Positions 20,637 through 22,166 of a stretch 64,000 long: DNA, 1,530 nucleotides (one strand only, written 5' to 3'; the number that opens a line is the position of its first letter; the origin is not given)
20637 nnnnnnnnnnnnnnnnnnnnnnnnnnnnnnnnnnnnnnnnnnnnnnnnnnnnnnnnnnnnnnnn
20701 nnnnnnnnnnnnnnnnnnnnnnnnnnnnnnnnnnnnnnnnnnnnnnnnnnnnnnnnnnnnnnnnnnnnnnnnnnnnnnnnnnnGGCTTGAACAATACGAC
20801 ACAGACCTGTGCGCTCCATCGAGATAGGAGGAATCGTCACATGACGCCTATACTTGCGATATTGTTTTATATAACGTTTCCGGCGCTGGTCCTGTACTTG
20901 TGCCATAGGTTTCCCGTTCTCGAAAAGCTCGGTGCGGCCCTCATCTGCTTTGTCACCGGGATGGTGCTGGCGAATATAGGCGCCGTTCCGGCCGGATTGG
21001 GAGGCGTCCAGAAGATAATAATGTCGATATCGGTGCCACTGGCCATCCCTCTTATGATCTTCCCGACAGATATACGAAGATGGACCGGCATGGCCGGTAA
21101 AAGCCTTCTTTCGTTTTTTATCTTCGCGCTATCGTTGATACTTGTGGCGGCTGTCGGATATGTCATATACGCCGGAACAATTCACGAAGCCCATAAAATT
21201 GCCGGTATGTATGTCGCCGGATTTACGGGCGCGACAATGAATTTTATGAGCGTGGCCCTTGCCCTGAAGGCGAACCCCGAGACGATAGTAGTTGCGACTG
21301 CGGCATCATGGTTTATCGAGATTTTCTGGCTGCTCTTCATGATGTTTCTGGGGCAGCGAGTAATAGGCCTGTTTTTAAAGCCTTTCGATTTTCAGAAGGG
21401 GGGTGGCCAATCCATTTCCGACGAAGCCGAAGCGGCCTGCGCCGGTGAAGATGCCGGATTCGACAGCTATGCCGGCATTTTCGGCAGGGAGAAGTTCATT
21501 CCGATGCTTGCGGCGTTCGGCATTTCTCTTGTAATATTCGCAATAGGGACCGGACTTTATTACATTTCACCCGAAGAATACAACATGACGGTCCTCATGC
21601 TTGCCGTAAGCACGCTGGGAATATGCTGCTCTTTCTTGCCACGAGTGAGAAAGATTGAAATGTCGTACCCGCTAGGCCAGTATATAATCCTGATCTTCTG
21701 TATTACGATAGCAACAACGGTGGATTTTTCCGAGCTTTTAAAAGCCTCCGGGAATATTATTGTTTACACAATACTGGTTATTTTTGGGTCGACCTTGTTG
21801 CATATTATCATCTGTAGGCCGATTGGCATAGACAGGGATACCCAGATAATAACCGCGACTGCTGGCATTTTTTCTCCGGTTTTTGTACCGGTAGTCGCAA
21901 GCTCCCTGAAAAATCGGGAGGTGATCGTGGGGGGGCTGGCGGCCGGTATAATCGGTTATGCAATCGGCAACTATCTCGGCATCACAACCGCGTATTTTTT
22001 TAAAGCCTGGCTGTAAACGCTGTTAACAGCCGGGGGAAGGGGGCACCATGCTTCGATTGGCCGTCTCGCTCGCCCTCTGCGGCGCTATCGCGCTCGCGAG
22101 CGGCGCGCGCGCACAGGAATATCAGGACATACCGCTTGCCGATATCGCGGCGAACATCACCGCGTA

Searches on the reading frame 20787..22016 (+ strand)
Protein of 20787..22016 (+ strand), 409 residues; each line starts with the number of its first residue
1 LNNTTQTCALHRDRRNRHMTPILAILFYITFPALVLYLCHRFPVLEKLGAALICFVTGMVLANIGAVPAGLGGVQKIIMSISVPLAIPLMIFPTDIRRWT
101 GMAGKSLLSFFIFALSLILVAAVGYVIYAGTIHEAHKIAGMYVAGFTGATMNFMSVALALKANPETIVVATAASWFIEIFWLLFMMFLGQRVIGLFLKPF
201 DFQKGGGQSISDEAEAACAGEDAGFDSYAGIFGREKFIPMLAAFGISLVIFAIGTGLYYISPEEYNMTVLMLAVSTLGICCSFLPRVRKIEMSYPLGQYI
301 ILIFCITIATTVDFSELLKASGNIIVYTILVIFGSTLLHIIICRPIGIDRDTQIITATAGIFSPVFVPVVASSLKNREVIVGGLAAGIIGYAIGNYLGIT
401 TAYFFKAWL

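Call 97: search_protein_families(library=pfam, proteins=[window:20787-22016:+], max_evalue=0.00001)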
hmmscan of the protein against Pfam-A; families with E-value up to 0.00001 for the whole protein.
window:20787-22016:+ (409 aa): 1 family
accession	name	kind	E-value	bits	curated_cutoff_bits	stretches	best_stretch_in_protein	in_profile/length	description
PF05684.17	DUF819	-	2.3e-31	109.6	27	1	33-406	8-377/379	Protein of unknown function (DUF819)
